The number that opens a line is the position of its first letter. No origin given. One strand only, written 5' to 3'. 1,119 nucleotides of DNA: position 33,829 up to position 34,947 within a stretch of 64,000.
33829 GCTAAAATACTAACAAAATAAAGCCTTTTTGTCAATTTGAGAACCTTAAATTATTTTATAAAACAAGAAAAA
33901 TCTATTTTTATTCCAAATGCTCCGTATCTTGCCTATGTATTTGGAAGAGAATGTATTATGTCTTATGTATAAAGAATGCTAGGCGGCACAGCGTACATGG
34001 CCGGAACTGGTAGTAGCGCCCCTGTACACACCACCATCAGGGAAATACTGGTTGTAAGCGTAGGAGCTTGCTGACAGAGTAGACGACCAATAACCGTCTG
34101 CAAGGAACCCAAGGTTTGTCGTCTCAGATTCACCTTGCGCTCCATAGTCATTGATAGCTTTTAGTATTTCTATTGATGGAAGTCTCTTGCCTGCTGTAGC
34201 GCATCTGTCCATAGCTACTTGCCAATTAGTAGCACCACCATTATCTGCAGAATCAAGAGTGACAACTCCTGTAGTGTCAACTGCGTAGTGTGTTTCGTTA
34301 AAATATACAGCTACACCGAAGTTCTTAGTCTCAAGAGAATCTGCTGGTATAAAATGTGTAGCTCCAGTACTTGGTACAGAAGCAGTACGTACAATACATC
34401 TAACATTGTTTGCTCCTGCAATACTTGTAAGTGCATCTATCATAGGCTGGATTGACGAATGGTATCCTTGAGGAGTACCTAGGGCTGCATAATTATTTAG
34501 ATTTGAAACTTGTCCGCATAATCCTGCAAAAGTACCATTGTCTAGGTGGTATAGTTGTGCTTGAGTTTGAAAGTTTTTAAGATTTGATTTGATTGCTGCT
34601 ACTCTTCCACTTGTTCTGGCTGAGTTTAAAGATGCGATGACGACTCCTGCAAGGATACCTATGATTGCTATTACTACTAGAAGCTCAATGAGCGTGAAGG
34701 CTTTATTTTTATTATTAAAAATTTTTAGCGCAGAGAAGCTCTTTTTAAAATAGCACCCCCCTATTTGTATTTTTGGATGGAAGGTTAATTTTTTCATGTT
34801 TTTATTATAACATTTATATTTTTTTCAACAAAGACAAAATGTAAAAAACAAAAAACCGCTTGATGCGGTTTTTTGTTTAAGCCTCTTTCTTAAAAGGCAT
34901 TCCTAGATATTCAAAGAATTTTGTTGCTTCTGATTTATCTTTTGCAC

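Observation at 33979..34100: Second DGR-target-like VR located inside the ribosomal protein superoperon, 9.5 kb from the RT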

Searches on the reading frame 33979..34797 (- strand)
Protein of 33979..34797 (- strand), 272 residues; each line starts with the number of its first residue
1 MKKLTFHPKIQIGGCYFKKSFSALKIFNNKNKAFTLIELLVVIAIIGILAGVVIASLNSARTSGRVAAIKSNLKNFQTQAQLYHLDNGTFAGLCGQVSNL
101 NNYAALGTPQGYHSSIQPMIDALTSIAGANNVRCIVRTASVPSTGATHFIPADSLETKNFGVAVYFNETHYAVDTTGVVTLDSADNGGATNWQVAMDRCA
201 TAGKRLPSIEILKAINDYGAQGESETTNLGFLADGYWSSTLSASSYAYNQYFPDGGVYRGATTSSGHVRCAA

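Call 9: search_protein_families(library=pfam, proteins=[window:33979-34797:-], max_evalue=0.1)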
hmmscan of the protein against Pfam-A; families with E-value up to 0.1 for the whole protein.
window:33979-34797:- (272 aa): 2 families
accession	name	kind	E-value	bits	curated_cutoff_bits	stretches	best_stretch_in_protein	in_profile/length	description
PF07963.17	N_methyl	-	2.2e-09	36.9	21.2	1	29-53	2-26/27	Prokaryotic N-terminal methylation motif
PF07603.17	Lcl_C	-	6e-07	30.2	34.9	1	186-270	18-115/117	Lcl C-terminal domain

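Call 10: search_protein_families(library=ncbifam, proteins=[window:33979-34797:-], max_evalue=0.1)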
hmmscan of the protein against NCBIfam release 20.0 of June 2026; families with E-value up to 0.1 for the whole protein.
window:33979-34797:- (272 aa): 15 families
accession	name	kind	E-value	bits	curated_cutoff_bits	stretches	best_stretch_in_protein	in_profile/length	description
TIGR01710.1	typeII_sec_gspG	equivalog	2.5e-10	40.5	88.85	1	33-91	2-60/134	type II secretion system major pseudopilin GspG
NF041775.1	typeIV_PilA_Myxo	equivalog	2.2e-09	37.6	400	1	26-95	5-77/214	type IV pilin protein PilA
TIGR01708.2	typeII_sec_gspH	equivalog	2.9e-09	37.1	80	1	33-83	3-50/169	type II secretion system minor pseudopilin GspH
NF040999.1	pilin_ComGC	equivalog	1e-08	35.2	75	1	32-89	2-59/84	competence type IV pilus major pilin ComGC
TIGR02532.1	IV_pilin_GFxxxE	domain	1.7e-07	30.8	16.3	1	32-54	2-24/24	prepilin-type N-terminal cleavage/methylation domain-containing protein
NF007862.0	PRK10574.1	equivalog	7.2e-07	29.4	138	1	29-91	2-64/145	prepilin peptidase-dependent pilin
TIGR02596.1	TIGR02596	subfamily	4.3e-06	26.9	70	1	34-82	1-49/196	Verru_Chthon cassette protein D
NF041013.1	T4P_ComGE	equivalog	4.9e-06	26.6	49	1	29-74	1-46/83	competence type IV pilus minor pilin ComGE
NF007800.0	PRK10506.1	equivalog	0.0011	18.8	158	1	28-81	5-58/163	prepilin peptidase-dependent protein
TIGR01711.1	gspJ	equivalog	0.0037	17.1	64.85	1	33-71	2-40/192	type II secretion system minor pseudopilin GspJ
NF040982.1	ComGD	equivalog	0.0054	17.2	70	1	31-80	1-54/139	competence type IV pilus minor pilin ComGD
TIGR02599.1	TIGR02599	subfamily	0.012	14.8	256.5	1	33-77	1-43/361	Verru_Chthon cassette protein C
NF047763.1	LIC_10572_fam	equivalog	0.025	14.5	200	1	187-250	126-182/205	LIC_10572 family protein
NF041002.1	pilin_ComGF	equivalog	0.058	13.6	80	1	31-61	1-31/139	competence type IV pilus minor pilin ComGF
TIGR01707.1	gspI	equivalog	0.061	13.8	44.35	0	34-60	2-28/101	type II secretion system minor pseudopilin GspI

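Call 11: find_homologous_proteins(query=window:33979-34797:-)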
Query window:33979-34797:- (272 aa): 4207 proteins with E <= 0.001 among 8000 candidates; the best 120 are listed.
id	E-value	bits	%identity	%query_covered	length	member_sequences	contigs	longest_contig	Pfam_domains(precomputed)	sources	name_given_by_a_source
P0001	9.3e-177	604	100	100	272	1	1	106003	PF07963.18,PF07603.18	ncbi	-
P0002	3.3e-125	435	78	100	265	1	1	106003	PF07963.18,PF07603.18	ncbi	-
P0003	4.0e-107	375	70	100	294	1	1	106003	PF07963.18,PF07603.18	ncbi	-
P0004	9.4e-97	341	66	100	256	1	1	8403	PF07963.18,PF07603.18,PF05689.19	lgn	-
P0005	5.4e-94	332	61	97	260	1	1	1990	PF07963.18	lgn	-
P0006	8.3e-94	332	65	100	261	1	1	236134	PF07963.18,PF07603.18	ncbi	-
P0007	7.8e-90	319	64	100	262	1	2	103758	PF07963.18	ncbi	-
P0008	6.3e-87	309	65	90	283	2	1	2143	PF07963.18,PF07603.18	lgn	-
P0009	4.0e-86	307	61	90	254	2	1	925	PF07963.18,PF07603.18,PF05689.19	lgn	-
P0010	3.9e-85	303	62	100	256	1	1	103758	PF07963.18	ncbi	-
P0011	5.7e-80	287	61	100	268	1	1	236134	PF07963.18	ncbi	-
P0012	7.0e-78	280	61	90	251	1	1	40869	PF07963.18,PF07603.18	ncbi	-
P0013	6.8e-76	273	61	89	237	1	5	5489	PF07963.18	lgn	-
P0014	1.1e-75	273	63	85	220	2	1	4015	PF07603.18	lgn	-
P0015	1.1e-75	272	58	89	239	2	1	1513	PF07963.18,PF07603.18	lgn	-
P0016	3.0e-74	268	57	100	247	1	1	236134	PF07963.18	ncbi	-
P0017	2.6e-69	252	53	89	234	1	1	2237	PF07963.18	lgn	-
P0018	1.2e-68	249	57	89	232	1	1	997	PF07963.18,PF07603.18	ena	-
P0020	3.4e-64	235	51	97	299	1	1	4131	PF07963.18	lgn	-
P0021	4.1e-62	228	55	89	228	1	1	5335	PF07963.18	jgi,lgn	jgi:prepilin-type N-terminal cleavage/methylation domain-containing protein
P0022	7.4e-60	221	53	89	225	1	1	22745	PF07963.18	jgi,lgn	jgi:prepilin-type N-terminal cleavage/methylation domain-containing protein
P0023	5.6e-58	214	51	89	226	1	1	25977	PF07963.18,PF07603.18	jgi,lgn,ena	-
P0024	1.7e-56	210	54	89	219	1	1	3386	PF07963.18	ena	-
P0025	6.4e-50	188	49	88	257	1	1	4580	PF07963.18,PF07603.18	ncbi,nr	ncbi:prepilin-type N-terminal cleavage/methylation domain-containing protein [Patescibacteria group 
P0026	1.3e-49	187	48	89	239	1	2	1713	PF07963.18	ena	-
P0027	1.3e-49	187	48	89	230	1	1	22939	PF07963.18,PF07603.18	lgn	-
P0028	1.2e-48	184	48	93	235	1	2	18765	PF07963.18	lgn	-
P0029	1.0e-46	178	44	89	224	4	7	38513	PF07963.18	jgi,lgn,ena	-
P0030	4.8e-42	162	47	97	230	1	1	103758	PF07963.18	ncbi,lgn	-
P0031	8.9e-39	152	45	99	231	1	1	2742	PF07963.18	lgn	-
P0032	1.5e-36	144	42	89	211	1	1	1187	PF07963.18,PF07603.18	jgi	jgi:prepilin-type N-terminal cleavage/methylation domain-containing protein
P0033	3.7e-36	143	42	99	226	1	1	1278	PF07963.18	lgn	-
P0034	4.6e-35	139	42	89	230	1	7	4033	PF07963.18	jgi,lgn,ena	jgi:prepilin-type N-terminal cleavage/methylation domain-containing protein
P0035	6.8e-32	129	43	89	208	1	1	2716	PF07963.18,PF07603.18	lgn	-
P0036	2.6e-31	127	38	89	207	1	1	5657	PF07963.18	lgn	-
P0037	1.7e-30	124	38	99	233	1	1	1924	PF07963.18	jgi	jgi:prepilin-type N-terminal cleavage/methylation domain-containing protein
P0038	2.0e-30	124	39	88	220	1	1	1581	PF07963.18,PF07603.18,PF05689.19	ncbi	-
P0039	3.3e-30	123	38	93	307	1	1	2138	PF07603.18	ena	-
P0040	8.8e-30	122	41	88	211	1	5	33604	PF07963.18,PF07603.18,PF05689.19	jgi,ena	-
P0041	3.2e-29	120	36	89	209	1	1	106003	PF07963.18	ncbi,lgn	-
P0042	5.2e-29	120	35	90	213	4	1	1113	PF07963.18,PF07603.18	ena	-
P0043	6.1e-29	119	40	90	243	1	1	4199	PF07963.18,PF07603.18,PF05689.19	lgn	-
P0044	6.1e-29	119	39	88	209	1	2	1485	PF07963.18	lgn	-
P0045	2.4e-28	117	40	88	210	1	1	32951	PF07963.18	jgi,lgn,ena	-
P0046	7.8e-28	116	42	78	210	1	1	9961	PF07963.18,PF07603.18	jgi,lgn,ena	-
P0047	1.1e-27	115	38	92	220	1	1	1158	PF07963.18,PF07603.18,PF05689.19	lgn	-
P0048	2.0e-27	114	39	89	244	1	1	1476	PF07963.18,PF07603.18,PF05689.19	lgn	-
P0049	2.2e-27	114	35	96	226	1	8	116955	PF07963.18,PF07603.18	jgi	jgi:prepilin-type N-terminal cleavage/methylation domain-containing protein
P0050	2.3e-27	114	39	89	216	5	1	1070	PF07963.18,PF07603.18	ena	-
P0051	5.6e-27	113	38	90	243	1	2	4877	PF07963.18,PF07603.18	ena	-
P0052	1.0e-26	112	43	69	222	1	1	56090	PF07963.18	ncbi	-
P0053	1.1e-26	112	39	88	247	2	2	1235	PF07963.18,PF07603.18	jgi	-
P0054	1.2e-26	112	38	87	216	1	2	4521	PF07963.18,PF07603.18,PF05689.19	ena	-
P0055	1.3e-26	112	38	91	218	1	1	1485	PF07963.18,PF07603.18,PF05689.19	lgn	-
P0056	1.4e-26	112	36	88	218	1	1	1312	PF07963.18,PF07603.18,PF05689.19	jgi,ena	-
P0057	1.5e-26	111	40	89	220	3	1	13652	PF07963.18,PF07603.18,PF05689.19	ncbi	ncbi:MAG: DUF1566 domain-containing protein, partial [Candidatus Paceibacterota bacterium]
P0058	1.7e-26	111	38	90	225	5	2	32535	PF07963.18,PF07603.18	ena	-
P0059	1.8e-26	111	38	88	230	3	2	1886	PF07963.18,PF07603.18,PF05689.19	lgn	-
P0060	2.1e-26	111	36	88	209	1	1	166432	PF07963.18,PF07603.18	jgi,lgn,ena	-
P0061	3.3e-26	110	37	93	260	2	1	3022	PF07963.18,PF07603.18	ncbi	-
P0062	7.2e-26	109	38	91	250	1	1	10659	PF07963.18,PF07603.18,PF05689.19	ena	-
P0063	8.3e-26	109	39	90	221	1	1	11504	PF07963.18,PF07603.18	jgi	-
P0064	8.9e-26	109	38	93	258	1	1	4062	PF07963.18,PF07603.18,PF05689.19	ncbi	-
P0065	9.5e-26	109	36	93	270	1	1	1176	PF07963.18,PF07603.18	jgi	jgi:prepilin-type N-terminal cleavage/methylation domain-containing protein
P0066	9.9e-26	109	39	92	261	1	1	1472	PF07963.18,PF07603.18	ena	-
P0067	1.4e-25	108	39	88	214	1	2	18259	PF07963.18,PF07603.18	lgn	-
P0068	2.0e-25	108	37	87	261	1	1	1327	PF07963.18,PF07603.18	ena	-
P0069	2.6e-25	107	37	87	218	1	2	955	PF07963.18,PF07603.18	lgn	-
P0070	3.3e-25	107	38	88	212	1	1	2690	PF07963.18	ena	-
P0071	3.5e-25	107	38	90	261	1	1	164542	PF07963.18,PF07603.18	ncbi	-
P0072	3.8e-25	107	36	94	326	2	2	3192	PF07963.18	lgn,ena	-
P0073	6.0e-25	106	38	89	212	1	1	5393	PF07963.18,PF07603.18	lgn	-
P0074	9.4e-25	106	38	88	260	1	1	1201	PF07963.18,PF07603.18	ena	-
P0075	1.0e-24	105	36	87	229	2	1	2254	PF07963.18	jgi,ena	-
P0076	1.0e-24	105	38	88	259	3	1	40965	PF07963.18,PF07603.18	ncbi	-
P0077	1.1e-24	105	41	88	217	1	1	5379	PF07963.18,PF07603.18,PF05689.19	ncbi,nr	ncbi:MAG: DUF1566 domain-containing protein [Candidatus Pacebacteria bacterium]|nr:DUF1566 domain-co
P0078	1.6e-24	105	36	94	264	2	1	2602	PF07963.18,PF07603.18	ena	-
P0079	1.9e-24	105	36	88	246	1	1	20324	PF07963.18,PF07603.18,PF05689.19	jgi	jgi:prepilin-type N-terminal cleavage/methylation domain-containing protein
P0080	2.0e-24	105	38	88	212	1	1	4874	PF07963.18,PF07603.18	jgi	jgi:prepilin-type N-terminal cleavage/methylation domain-containing protein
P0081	2.5e-24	104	35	89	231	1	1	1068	PF07963.18,PF07603.18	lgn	-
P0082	2.5e-24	104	39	87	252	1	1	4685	PF07963.18,PF07603.18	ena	-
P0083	2.7e-24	104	37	88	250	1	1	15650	PF07963.18,PF07603.18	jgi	jgi:prepilin-type N-terminal cleavage/methylation domain-containing protein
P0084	3.2e-24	104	42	76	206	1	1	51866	PF07963.18,PF07603.18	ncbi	-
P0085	4.8e-24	103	36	91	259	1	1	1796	PF07963.18,PF07603.18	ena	-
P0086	5.1e-24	103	34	93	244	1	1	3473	PF07963.18,PF07603.18,PF05689.19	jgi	jgi:prepilin-type N-terminal cleavage/methylation domain-containing protein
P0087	8.6e-24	102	36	90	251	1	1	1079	PF07963.18,PF07603.18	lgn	-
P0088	9.1e-24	102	36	92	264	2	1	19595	PF07963.18,PF07603.18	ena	-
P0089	1.2e-23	102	38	82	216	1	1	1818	PF07963.18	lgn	-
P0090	1.3e-23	102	39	79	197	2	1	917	PF07603.18,PF05689.19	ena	-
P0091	1.4e-23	102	36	88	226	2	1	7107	PF07963.18,PF07603.18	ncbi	ncbi:MAG: prepilin-type N-terminal cleavage/methylation domain-containing protein, partial [Candidat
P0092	1.8e-23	101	35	94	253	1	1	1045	PF07963.18,PF07603.18,PF05689.19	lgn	-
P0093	2.1e-23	101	37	87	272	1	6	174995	PF07963.18,PF07603.18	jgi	jgi:prepilin-type N-terminal cleavage/methylation domain-containing protein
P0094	2.1e-23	101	37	88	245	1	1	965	PF07963.18,PF07603.18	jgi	jgi:prepilin-type N-terminal cleavage/methylation domain-containing protein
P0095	3.0e-23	101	37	89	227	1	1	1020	PF07963.18,PF07603.18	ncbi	-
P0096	3.6e-23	100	40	76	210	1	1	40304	PF07963.18,PF07603.18,PF05689.19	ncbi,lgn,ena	-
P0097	4.4e-23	100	37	93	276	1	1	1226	PF07963.18,PF07603.18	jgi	-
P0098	4.8e-23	100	37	88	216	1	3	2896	PF07963.18,PF07603.18,PF05689.19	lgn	-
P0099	4.9e-23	100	36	81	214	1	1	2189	PF07963.18,PF07603.18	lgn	-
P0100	5.5e-23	100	35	91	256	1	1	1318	PF07963.18,PF07603.18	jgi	-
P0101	6.5e-23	100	36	87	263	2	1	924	PF07963.18,PF07603.18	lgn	-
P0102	6.6e-23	100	36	90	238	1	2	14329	PF07963.18,PF07603.18,PF05689.19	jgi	-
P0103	1.0e-22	99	36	91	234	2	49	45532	PF07963.18,PF07603.18,PF05689.19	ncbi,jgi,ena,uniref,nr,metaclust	ncbi:TPA: hypothetical protein DEQ22_02895 [Candidatus Nomurabacteria bacterium]|uniref:Lcl C-termin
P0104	1.0e-22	99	36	87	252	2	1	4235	PF07963.18,PF07603.18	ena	-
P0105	1.3e-22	99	38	84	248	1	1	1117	PF07963.18,PF07603.18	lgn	-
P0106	1.4e-22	98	38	88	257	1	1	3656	PF07963.18,PF07603.18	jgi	-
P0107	1.5e-22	98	36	90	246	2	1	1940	PF07963.18,PF07603.18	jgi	-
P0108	1.7e-22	98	37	90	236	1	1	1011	PF07963.18,PF07603.18,PF05689.19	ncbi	-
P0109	1.7e-22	98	37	93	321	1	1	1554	PF07963.18,PF07603.18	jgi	jgi:prepilin-type N-terminal cleavage/methylation domain-containing protein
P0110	2.1e-22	98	35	88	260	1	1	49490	PF07963.18,PF07603.18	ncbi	-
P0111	2.3e-22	98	37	93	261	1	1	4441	PF07963.18,PF07603.18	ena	-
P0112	2.3e-22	98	36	90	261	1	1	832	PF07963.18,PF07603.18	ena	-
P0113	2.6e-22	98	37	92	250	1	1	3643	PF07963.18,PF07603.18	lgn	-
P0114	2.7e-22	98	36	91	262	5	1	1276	PF07603.18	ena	-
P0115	3.1e-22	97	35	91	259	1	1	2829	PF07963.18,PF07603.18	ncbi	-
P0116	3.6e-22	97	37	90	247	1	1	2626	PF07963.18,PF07603.18,PF05689.19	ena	-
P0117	4.1e-22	97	37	87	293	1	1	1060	PF07963.18,PF07603.18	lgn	-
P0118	4.4e-22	97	37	90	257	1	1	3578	PF07963.18,PF07603.18,PF05689.19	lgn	-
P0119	5.6e-22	96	37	90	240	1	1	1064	PF07963.18,PF07603.18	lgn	-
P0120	7.9e-22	96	38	87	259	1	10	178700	PF07963.18,PF07603.18,PF05689.19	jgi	jgi:prepilin-type N-terminal cleavage/methylation domain-containing protein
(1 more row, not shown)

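Call 12: find_encoding_contigs(protein=window:33979-34797:-, flank=10000, max_places=10)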
Protein window:33979-34797:- (272 aa): no gene with exactly this product is on record in the collection.

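Call 14: find_encoding_contigs(protein=P0002, flank=10000, max_places=6)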
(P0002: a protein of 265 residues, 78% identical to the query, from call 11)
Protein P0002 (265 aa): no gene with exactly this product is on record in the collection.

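Call 15: find_related_loci(query=P0002, collection=genome_contigs, flank=10000)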
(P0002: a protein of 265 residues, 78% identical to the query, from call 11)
Query P0002 (265 aa) in genome_contigs; peptide patterns used: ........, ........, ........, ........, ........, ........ (x = any residue, [..] = any of these).
67 stretches matched a pattern, but none encodes a relative of the query by tblastn (E <= 1e-3).

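Call 16: find_encoding_contigs(protein=P0006, flank=10000, max_places=4)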
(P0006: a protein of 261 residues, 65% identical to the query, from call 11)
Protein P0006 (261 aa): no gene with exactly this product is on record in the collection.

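Call 17: find_encoding_contigs(protein=P0004, flank=10000, max_places=4)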
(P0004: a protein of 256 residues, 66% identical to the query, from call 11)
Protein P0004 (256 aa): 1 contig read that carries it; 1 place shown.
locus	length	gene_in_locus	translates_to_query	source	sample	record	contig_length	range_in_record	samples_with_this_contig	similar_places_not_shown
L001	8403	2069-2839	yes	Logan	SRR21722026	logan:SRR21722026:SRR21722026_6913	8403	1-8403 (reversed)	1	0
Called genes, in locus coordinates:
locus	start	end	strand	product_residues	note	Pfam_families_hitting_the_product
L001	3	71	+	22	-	?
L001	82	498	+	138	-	PF00252:Ribosomal_L16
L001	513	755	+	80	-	PF00366:Ribosomal_S17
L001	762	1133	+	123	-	PF00238:Ribosomal_L14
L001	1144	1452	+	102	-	PF00467:KOW, PF17136:ribosomal_L24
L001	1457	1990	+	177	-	PF00281:Ribosomal_L5, PF00673:Ribosomal_L5_C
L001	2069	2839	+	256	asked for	PF07963:N_methyl, PF05689:InvE_AD (faint), PF07603:Lcl_C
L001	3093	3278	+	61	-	PF00253:Ribosomal_S14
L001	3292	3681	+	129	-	PF00410:Ribosomal_S8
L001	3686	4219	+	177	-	PF00347:Ribosomal_L6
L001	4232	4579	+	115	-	PF00861:Ribosomal_L18p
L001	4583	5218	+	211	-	PF00333:Ribosomal_S5, PF03719:Ribosomal_S5_C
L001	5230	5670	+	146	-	PF00828:Ribosomal_L27A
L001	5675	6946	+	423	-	PF00344:SecY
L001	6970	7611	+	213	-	PF00406:ADK, PF13207:AAA_17 (weak)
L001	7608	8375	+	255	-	PF00557:Peptidase_M24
